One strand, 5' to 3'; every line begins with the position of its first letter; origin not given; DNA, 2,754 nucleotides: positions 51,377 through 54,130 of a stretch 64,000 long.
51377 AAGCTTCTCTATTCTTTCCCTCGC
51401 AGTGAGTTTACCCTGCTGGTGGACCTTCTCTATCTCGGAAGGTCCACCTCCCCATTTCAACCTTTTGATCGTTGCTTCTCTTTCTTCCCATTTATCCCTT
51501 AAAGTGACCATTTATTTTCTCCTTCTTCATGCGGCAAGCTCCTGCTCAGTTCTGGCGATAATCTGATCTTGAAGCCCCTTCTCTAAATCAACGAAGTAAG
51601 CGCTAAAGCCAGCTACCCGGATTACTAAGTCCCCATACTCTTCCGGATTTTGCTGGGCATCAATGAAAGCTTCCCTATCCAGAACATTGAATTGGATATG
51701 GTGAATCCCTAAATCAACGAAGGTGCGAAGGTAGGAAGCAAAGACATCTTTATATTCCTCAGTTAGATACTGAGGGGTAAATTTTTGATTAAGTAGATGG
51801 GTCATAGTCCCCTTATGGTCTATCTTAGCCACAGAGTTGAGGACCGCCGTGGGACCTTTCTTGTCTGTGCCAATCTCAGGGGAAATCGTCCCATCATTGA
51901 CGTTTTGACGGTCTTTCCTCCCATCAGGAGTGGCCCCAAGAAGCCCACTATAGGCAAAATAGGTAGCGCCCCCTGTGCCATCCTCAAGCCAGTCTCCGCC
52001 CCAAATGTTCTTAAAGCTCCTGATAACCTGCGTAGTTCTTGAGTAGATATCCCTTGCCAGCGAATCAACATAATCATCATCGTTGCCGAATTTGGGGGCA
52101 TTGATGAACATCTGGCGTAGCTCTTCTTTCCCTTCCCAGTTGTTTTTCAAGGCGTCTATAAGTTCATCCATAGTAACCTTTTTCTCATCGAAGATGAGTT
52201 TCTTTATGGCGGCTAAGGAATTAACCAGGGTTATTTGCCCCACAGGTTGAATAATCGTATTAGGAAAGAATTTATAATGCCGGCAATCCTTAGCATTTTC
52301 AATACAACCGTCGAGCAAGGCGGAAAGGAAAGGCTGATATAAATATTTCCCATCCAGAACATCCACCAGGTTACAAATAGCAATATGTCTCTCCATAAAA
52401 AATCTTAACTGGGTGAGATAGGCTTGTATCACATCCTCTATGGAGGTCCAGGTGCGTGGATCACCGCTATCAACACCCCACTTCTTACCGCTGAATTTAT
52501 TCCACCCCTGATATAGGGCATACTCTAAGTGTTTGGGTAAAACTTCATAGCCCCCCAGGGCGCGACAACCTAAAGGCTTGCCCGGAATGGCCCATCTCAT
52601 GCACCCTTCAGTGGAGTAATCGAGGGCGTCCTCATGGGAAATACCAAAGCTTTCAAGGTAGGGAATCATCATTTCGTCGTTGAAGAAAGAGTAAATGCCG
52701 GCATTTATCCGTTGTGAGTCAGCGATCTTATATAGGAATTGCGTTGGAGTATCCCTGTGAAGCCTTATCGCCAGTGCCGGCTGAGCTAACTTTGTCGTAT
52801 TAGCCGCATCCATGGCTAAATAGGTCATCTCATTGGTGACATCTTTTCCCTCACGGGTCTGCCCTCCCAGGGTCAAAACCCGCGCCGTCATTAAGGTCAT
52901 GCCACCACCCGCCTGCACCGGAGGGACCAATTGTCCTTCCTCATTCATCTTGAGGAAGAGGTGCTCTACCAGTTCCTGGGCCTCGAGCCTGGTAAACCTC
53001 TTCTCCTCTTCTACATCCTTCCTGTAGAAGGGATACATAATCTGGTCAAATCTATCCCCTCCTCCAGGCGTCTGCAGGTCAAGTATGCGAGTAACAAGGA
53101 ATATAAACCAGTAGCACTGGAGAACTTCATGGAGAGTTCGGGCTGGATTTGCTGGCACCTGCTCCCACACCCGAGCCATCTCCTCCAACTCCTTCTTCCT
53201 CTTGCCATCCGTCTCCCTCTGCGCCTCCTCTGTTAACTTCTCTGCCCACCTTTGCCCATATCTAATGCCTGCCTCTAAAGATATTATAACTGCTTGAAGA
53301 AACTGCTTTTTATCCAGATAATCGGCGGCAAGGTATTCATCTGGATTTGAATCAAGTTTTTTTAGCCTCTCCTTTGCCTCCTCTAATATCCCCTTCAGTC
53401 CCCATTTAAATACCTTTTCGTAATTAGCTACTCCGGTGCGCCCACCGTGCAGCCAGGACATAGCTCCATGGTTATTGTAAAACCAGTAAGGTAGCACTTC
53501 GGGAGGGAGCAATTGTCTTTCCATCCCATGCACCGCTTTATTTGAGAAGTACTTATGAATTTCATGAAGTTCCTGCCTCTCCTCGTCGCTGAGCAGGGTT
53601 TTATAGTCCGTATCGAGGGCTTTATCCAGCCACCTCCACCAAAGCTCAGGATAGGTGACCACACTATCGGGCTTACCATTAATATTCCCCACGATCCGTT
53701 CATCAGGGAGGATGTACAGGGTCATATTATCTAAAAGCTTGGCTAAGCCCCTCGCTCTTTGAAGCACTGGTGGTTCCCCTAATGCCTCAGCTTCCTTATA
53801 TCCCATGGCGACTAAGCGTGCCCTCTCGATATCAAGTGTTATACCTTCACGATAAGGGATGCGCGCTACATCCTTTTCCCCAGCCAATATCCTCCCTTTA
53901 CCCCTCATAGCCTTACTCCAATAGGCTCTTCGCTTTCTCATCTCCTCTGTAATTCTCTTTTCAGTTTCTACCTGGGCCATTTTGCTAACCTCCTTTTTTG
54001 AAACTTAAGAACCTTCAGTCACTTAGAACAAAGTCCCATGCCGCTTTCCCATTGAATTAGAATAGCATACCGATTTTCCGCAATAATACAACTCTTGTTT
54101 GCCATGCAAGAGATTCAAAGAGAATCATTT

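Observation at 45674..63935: Two paralogous glycyl radical enzymes embedded in a long CoA-ester operon: candidate undescribed anaerobic activation pathway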

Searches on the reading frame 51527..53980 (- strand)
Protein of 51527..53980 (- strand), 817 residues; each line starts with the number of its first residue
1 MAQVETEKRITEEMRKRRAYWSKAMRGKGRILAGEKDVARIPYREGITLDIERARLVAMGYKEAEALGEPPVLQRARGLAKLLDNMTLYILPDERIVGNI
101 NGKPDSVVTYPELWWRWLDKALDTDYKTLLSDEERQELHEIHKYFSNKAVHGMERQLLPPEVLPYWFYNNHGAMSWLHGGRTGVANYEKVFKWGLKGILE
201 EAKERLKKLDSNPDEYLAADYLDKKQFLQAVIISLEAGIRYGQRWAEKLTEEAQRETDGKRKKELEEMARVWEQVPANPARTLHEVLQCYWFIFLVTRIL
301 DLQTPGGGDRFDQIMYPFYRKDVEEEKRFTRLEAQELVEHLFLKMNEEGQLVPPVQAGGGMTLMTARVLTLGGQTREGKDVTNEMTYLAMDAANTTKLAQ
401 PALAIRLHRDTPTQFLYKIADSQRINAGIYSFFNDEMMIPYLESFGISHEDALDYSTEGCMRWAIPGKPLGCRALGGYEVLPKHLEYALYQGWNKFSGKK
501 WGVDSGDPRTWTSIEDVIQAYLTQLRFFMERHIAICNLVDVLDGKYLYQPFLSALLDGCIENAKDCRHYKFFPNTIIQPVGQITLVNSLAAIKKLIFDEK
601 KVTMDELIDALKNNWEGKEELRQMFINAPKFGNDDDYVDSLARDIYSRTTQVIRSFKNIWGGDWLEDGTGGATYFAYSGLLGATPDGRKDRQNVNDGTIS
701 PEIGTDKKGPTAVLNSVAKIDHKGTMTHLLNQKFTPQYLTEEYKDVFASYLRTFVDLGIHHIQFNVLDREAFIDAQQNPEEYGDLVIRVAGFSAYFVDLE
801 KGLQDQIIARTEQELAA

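Call 3: search_protein_families(library=pfam, proteins=[window:51527-53980:-])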
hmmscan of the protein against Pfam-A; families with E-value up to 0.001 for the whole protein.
window:51527-53980:- (817 aa): 2 families
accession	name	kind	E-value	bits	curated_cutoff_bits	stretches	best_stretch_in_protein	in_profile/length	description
PF02901.20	PFL-like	-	1.1e-158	530.2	24.3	1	47-662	19-631/647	Pyruvate formate lyase-like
PF01228.26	Gly_radical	-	5.1e-28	98.1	22.2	1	698-797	4-106/106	Glycine radical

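Call 9: search_protein_families(library=ncbifam, proteins=[window:51527-53980:-], max_evalue=0.00001)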
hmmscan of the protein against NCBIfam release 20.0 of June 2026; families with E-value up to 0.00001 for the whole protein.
window:51527-53980:- (817 aa): 12 families
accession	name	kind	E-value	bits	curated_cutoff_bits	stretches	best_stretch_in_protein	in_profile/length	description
NF048011.1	SfplDhtHpsGDes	equivalog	6.8e-157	524.1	1000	1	7-814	4-820/821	(2S)-3-sulfopropanediol dehydratase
NF043068.1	glycl_HYPD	equivalog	1.9e-154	515.7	1100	1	48-814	17-783/784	trans-4-hydroxy-L-proline dehydratase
TIGR01774.1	PFL2-3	subfamily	4e-154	514.8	678.2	1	48-814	19-785/786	formate C-acetyltransferase/glycerol dehydratase family glycyl radical enzyme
TIGR04394.1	choline_CutC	equivalog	4.7e-130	435.5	1050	1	49-812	19-785/789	choline trimethylamine-lyase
NF048009.1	SfplDhtHpfGKleb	equivalog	8.3e-128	427.7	1000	1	48-813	41-822/824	(2S)-3-sulfopropanediol dehydratase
NF007437.0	PRK09983.1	equivalog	4.2e-115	385.6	1109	1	49-814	19-764/765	formate C-acetyltransferase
NF033718.1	indole_decarb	equivalog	1.3e-100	338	1100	2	131-615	158-644/868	indoleacetate decarboxylase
NF033715.1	glycyl_HPDL_Lrg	equivalog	4.7e-82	276.2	1150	2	183-618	228-681/901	4-hydroxyphenylacetate decarboxylase large subunit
TIGR01255.1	pyr_form_ly_1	equivalog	6.6e-27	94.3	994.2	1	261-813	214-741/744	formate C-acetyltransferase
NF038360.1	rad_fix_GrcA3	exception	6.8e-16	58.1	158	1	745-812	7-74/78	autonomous glycyl radical cofactor GrcA3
NF008341.1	PRK11127.1-1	equivalog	9.2e-12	44.8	145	1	756-811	20-75/80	autonomous glycyl radical cofactor GrcA2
TIGR04365.1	spare_glycyl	equivalog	6.2e-09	36.2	170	1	743-811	53-121/126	autonomous glycyl radical cofactor GrcA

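Call 11: find_encoding_contigs(protein=window:51527-53980:-, flank=10000, max_places=6)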
Protein window:51527-53980:- (817 aa): no gene with exactly this product is on record in the collection.

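Call 13: find_homologous_proteins(query=window:51527-53980:-, max_evalue=1e-50)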
Query window:51527-53980:- (817 aa): 424 proteins with E <= 1e-50 among 8000 candidates; the best 120 are listed.
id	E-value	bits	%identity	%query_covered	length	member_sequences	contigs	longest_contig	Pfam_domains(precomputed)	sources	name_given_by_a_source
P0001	0.0e+0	1861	98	100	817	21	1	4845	PF02901.21,PF01228.27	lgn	-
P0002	0.0e+0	1664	86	99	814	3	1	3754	PF02901.21,PF01228.27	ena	-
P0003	0.0e+0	1297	69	99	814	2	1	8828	PF02901.21,PF01228.27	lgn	-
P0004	0.0e+0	1276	68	100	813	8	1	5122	PF02901.21,PF01228.27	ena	-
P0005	0.0e+0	1257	67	99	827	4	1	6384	PF02901.21,PF01228.27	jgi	jgi:formate C-acetyltransferase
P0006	0.0e+0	1257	67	100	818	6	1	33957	PF02901.21,PF01228.27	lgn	-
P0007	0.0e+0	1236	67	99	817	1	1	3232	PF02901.21,PF01228.27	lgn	-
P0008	0.0e+0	1234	67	97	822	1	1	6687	PF02901.21,PF01228.27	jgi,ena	jgi:formate C-acetyltransferase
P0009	0.0e+0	1225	66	99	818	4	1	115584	PF02901.21,PF01228.27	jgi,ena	-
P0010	0.0e+0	1202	68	91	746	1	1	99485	PF02901.21,PF01228.27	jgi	jgi:formate C-acetyltransferase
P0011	0.0e+0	1201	64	100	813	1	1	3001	PF02901.21,PF01228.27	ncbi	-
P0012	0.0e+0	1192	63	99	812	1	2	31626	PF02901.21,PF01228.27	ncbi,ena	-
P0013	0.0e+0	1190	64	99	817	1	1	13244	PF02901.21,PF01228.27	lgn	-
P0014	0.0e+0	1185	65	99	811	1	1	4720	PF02901.21,PF01228.27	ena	-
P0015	0.0e+0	1185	64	99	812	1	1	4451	PF02901.21,PF01228.27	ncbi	-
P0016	0.0e+0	1181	64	100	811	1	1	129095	PF02901.21,PF01228.27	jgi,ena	-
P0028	0.0e+0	1149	63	100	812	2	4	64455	PF02901.21,PF01228.27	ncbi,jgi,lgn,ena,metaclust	metaclust:\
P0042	0.0e+0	1125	62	99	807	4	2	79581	PF02901.21,PF01228.27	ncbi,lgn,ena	-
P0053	0.0e+0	1102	59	99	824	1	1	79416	PF02901.21,PF01228.27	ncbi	ncbi:pyruvate formate lyase family protein [Chloroflexota bacterium]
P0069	0.0e+0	1089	59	99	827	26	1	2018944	PF02901.21,PF01228.27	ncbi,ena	-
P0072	0.0e+0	1088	61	99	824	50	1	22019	PF02901.21,PF01228.27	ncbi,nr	ncbi:MAG TPA: hypothetical protein G4O18_02200 [Dehalococcoidia bacterium]|nr:hypothetical protein [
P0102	0.0e+0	1071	59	99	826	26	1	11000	PF02901.21,PF01228.27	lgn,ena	-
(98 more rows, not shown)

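Call 14: search_solved_structures(query=window:51527-53980:-, max_evalue=1e-10)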
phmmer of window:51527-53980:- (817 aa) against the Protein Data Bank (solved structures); distinct sequences matched with E-value up to 1e-10: 35.
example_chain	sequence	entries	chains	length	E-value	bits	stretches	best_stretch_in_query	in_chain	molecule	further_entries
1r8w_A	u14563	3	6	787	9.3e-137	460.5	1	49-813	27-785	glycerol dehydratase | B12-independent glycerol dehydratase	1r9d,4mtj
5ymr_B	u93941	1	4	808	2.5e-125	422.7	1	49-814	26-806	Formate acetyltransferase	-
6vxc_A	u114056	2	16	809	9.8e-125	420.7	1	49-813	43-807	Trans-4-hydroxy-L-proline dehydratase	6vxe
9rco_A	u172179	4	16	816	3.5e-122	412.3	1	50-814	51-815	Glycyl radical protein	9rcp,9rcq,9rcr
5i2a_A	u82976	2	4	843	1.7e-120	406.7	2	49-615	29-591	Diol-dehydratase | Diol dehydratase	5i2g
9f3w_A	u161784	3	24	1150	4e-115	388.9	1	67-812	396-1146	Choline trimethylamine-lyase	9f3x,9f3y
6lon_B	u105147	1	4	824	2.7e-111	376.3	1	48-813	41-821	PFL2/glycerol dehydratase family glycyl radical enzyme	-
7kq3_A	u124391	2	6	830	1.4e-109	370.6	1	48-813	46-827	Isethionate sulfite-lyase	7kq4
4pkc_A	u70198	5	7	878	6.4e-109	368.4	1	45-817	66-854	TutD | benzylsuccinate synthase alpha chain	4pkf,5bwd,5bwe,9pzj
5faw_A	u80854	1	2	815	9.1e-109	367.9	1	51-811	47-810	Choline trimethylamine-lyase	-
5fav_A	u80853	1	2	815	1.4e-108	367.3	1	51-811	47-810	Choline trimethylamine-lyase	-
5fay_A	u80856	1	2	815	1.7e-108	367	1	51-811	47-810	Choline trimethylamine-lyase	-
9ht9_A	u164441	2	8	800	1.8e-108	366.9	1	51-811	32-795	Choline trimethylamine-lyase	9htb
9r0v_A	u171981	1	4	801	1.8e-108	366.9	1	51-811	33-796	Choline trimethylamine-lyase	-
6vue_A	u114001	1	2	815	1.9e-108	366.8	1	51-811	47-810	Choline trimethylamine-lyase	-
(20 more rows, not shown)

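Call 15: find_encoding_contigs(protein=P0006, flank=10000, max_places=2)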
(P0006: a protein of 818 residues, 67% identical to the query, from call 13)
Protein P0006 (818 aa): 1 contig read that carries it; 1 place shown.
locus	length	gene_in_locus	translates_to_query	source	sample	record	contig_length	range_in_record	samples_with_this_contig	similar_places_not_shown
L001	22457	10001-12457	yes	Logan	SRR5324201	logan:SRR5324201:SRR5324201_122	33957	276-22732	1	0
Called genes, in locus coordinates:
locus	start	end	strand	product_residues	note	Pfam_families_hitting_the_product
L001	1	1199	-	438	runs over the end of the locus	PF05496:RuvB_N, PF00158:Sigma54_activat (faint), PF00004:AAA, PF07728:AAA_5 (faint), PF13173:AAA_14, PF16193:AAA_assoc_2, PF12002:MgsA_C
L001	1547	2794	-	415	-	PF00764:Arginosuc_synth, PF20979:Arginosuc_syn_C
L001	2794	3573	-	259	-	PF00696:AA_kinase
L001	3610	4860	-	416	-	PF01960:ArgJ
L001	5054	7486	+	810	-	PF02901:PFL-like, PF01228:Gly_radical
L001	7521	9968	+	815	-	PF02901:PFL-like, PF01228:Gly_radical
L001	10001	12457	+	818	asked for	PF02901:PFL-like, PF01228:Gly_radical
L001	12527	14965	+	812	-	PF02901:PFL-like, PF01228:Gly_radical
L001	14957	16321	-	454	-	PF08245:Mur_ligase_M, PF02875:Mur_ligase_C, PF27239:FOL3_C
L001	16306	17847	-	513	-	PF07969:Amidohydro_3, PF01979:Amidohydro_1 (weak)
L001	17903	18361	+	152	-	PF00334:NDK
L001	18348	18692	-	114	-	PF02410:RsfS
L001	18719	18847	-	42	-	-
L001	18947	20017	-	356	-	PF01266:DAO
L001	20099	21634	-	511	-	PF00857:Isochorismatase, PF02749:QRPTase_N, PF01729:QRPTase_C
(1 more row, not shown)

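Call 16: find_encoding_contigs(protein=P0009, flank=10000, max_places=2)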
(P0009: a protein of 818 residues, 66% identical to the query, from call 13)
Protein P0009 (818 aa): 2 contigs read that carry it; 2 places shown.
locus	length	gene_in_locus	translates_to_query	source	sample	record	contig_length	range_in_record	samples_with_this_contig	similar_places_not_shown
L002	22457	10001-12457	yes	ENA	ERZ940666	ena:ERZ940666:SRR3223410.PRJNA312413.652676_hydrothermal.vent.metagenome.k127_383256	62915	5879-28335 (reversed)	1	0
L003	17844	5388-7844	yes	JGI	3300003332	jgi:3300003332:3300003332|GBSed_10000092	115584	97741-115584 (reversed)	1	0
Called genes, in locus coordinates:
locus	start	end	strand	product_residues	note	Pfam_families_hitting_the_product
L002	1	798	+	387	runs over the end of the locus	PF13452:FAS1_DH_region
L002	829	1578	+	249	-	PF00106:adh_short, PF08659:KR, PF23441:SDR (weak), PF13561:adh_short_C2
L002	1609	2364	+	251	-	PF00106:adh_short, PF08659:KR, PF13561:adh_short_C2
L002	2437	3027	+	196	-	-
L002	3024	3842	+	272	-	PF01144:CoA_trans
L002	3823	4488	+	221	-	PF01144:CoA_trans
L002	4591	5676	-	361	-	PF03599:CdhD, PF12838:Fer4_7, PF13484:Fer4_16 (faint), PF00037:Fer4, PF12797:Fer4_2 (weak), PF13237:Fer4_10, PF14697:Fer4_21, PF13187:Fer4_9, +1 more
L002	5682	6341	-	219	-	PF01209:Ubie_methyltran, PF13489:Methyltransf_23, PF02353:CMAS, PF05175:MTS, PF06325:PrmA, PF13847:Methyltransf_31, PF08241:Methyltransf_11, PF08242:Methyltransf_12, +3 more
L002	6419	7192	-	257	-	PF00378:ECH_1, PF16113:ECH_2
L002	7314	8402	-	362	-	PF13237:Fer4_10, PF14697:Fer4_21, PF12838:Fer4_7, PF13187:Fer4_9 (weak), PF00037:Fer4, PF12797:Fer4_2 (weak), PF12837:Fer4_6, PF12838:Fer4_7 (weak), +1 more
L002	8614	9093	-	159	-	PF01575:MaoC_dehydratas (faint)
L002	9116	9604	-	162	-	PF13452:FAS1_DH_region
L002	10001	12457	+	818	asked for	PF02901:PFL-like, PF01228:Gly_radical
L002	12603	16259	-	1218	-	PF00989:PAS, PF08448:PAS_4, PF13426:PAS_9, PF00989:PAS, PF08447:PAS_3, PF08448:PAS_4, PF13426:PAS_9, PF00989:PAS, +12 more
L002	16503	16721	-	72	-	PF01106:NifU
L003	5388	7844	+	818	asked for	PF02901:PFL-like, PF01228:Gly_radical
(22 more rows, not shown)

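Call 28: find_related_loci(query=window:51527-53980:-, collection=genome_contigs, flank=10000)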
Query window:51527-53980:- (817 aa) in genome_contigs; peptide patterns used: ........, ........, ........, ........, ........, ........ (x = any residue, [..] = any of these).
37 stretches matched a pattern; 26 encode a relative of the query (tblastn E <= 1e-3); 25 distinct loci.
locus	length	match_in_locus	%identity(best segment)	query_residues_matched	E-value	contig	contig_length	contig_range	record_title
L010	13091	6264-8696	68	4-816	0e+0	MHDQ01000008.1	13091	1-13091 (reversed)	MAG: Nitrospinae bacterium RIFCSPLOWO2_12_FULL_45_22 rifcsplowo2_12_scaffold_10762, whole genome shotgun sequence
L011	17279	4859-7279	63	6-813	0e+0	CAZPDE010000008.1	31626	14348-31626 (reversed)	MAG TPA_asm: uncultured Dehalococcoidales bacterium isolate binchicken_co122_242 genome assembly, contig: NODE_639_lengt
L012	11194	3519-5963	63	4-815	0e+0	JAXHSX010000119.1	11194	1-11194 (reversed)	MAG: Chloroflexota bacterium isolate MAG09_tar_biofilm MAG09_119, whole genome shotgun sequence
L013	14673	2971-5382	62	7-813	0e+0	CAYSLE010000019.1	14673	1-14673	MAG TPA_asm: uncultured Dehalococcoidales bacterium isolate binchicken_co124_360 genome assembly, contig: NODE_2359_leng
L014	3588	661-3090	59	9-816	0e+0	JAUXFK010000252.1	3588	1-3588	MAG: Deltaproteobacteria bacterium isolate CSMAG_2901 CSMAG_2901_k117_8391488_length_3588_cov_15.9568, whole genome shot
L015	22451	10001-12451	67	1-816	0e+0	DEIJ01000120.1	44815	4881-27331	MAG TPA_asm: Dehalococcoidia bacterium UBA2777 UBA2777_contig_7014, whole genome shotgun sequence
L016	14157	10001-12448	61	4-815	0e+0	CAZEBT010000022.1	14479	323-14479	MAG TPA_asm: uncultured Dehalococcoidales bacterium isolate binchicken_co100_414 genome assembly, contig: NODE_6617_leng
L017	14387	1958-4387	61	7-812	0e+0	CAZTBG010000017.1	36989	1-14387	MAG TPA_asm: uncultured Dehalococcoidales bacterium isolate SRP214966_co4_511 genome assembly, contig: NODE_725_length_3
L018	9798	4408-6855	60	1-813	0e+0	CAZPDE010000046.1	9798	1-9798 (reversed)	MAG TPA_asm: uncultured Dehalococcoidales bacterium isolate binchicken_co122_242 genome assembly, contig: NODE_5797_leng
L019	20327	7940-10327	60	13-813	0e+0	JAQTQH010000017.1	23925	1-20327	MAG: Dehalococcoidales bacterium isolate STB_135 NODE_4630_length_23925_cov_4.044331_Sandtown_B, whole genome shotgun se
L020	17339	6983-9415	58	9-815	0e+0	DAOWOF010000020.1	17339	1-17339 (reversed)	MAG TPA_asm: Desulfobacteraceae bacterium isolate CSMAG_3047 CSMAG_3047_k141_2382952_length_17339_cov_283.0000, whole ge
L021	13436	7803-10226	57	9-812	0e+0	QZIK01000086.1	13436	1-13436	MAG: Desulfobacteraceae bacterium isolate SURF_67 Ga0104751_1006481, whole genome shotgun sequence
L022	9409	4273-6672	55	10-816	0e+0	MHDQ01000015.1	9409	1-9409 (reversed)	MAG: Nitrospinae bacterium RIFCSPLOWO2_12_FULL_45_22 rifcsplowo2_12_scaffold_11614, whole genome shotgun sequence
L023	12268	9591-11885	49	42-815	0e+0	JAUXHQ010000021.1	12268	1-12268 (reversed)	MAG: Deltaproteobacteria bacterium isolate CSMAG_2959 CSMAG_2959_k119_1647873_length_12268_cov_7.3189, whole genome shot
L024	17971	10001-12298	51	42-816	0e+0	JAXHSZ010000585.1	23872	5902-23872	MAG: Thermodesulfobacteriota bacterium isolate MAG11_tar_biofilm MAG11_585, whole genome shotgun sequence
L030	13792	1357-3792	33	10-816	5e-109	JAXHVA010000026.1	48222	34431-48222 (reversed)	MAG: Thermodesulfobacteriota bacterium isolate MAG65_tar_biofilm MAG65_26, whole genome shotgun sequence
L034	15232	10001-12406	33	30-812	7e-110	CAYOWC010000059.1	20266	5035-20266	MAG TPA_asm: uncultured Desulfobacteraceae bacterium isolate binchicken_co47_163 genome assembly, contig: NODE_1760_leng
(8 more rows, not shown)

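Call 45: search_solved_structures(query=L030:1357-3792:+, max_evalue=1e-60, show_alignments=0)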
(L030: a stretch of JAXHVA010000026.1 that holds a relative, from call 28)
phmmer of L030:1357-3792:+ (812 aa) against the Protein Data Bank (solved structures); distinct sequences matched with E-value up to 1e-60: 30.
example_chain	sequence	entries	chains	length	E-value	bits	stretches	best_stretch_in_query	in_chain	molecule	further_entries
9o8u_A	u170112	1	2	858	0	1289.5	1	2-812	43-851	1-methyl alkyl succinate synthase subunit MasD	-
4pkc_A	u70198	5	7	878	4.6e-144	484.7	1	6-809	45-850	TutD | benzylsuccinate synthase alpha chain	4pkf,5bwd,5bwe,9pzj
1r8w_A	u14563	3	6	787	3.6e-103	349.4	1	33-807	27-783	glycerol dehydratase | B12-independent glycerol dehydratase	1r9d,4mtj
7vua_A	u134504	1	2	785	4e-101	342.7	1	32-809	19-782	HplG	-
5ymr_B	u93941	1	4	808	3.6e-98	332.9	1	32-807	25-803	Formate acetyltransferase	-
9f3w_A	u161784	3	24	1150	4e-98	332.7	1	33-808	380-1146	Choline trimethylamine-lyase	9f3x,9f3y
6vxc_A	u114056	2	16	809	9.1e-96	324.9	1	28-809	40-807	Trans-4-hydroxy-L-proline dehydratase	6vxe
6lon_B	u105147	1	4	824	1.7e-93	317.4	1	33-807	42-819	PFL2/glycerol dehydratase family glycyl radical enzyme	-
7kq3_A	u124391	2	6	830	4.1e-92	312.8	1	32-807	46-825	Isethionate sulfite-lyase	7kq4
5a0z_A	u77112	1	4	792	2.5e-90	306.9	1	33-808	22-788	CHOLINE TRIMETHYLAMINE LYASE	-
5a0u_A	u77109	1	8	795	2.5e-90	306.9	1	33-808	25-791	CHOLINE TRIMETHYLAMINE LYASE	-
8id1_A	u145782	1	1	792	3.5e-88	299.8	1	32-808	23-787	Formate C-acetyltransferase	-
5i2a_A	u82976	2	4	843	1.8e-87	297.4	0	30-608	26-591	Diol-dehydratase | Diol dehydratase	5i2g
9rco_A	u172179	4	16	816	2.7e-83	283.6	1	33-809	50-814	Glycyl radical protein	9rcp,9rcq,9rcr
5kdp_A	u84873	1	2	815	4.4e-81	276.3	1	33-808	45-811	Choline trimethylamine-lyase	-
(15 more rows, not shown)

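Call 46: search_solved_structures(query=L034:10001-12406:+, max_evalue=1e-60, show_alignments=0)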
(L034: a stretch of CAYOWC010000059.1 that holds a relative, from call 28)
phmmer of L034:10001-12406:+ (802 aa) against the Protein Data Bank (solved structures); distinct sequences matched with E-value up to 1e-60: 29.
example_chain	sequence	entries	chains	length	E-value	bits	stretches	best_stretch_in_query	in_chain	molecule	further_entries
1r8w_A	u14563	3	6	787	1.9e-210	704.1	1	1-802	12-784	glycerol dehydratase | B12-independent glycerol dehydratase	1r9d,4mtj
5i2a_A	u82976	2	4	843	7.8e-207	692.1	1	16-598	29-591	Diol-dehydratase | Diol dehydratase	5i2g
9rco_A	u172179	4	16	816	3e-187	627.3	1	8-802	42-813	Glycyl radical protein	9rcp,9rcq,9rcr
8yjo_A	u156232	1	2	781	1.6e-162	545.5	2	9-461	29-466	Probable dehydratase PflD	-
8id7_A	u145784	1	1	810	2.1e-146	492.2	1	16-802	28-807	Probable dehydratase YbiW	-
8yjn_A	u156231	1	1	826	2.3e-146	492.1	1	16-802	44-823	Probable dehydratase YbiW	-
9f3w_A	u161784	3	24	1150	6e-146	490.7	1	4-801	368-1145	Choline trimethylamine-lyase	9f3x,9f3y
6xs4_A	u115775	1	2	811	1.4e-145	489.5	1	16-802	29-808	Formate C-acetyltransferase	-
8id0_A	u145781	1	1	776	1.9e-145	489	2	495-802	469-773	formate C-acetyltransferase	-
6vxc_A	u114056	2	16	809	6e-136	457.6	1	5-802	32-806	Trans-4-hydroxy-L-proline dehydratase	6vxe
2f3o_A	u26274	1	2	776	2.8e-131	442.2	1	10-800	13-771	pyruvate formate-lyase 2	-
8iof_A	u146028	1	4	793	3.2e-127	428.8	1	1-802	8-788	Benzylsuccinate synthase alpha subunit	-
5a0z_A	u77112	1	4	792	9.1e-127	427.3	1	4-801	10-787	CHOLINE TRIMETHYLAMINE LYASE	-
5a0u_A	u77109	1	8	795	9.2e-127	427.2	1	4-801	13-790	CHOLINE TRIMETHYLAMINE LYASE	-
9ht9_A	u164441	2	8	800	9.1e-126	423.9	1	7-801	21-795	Choline trimethylamine-lyase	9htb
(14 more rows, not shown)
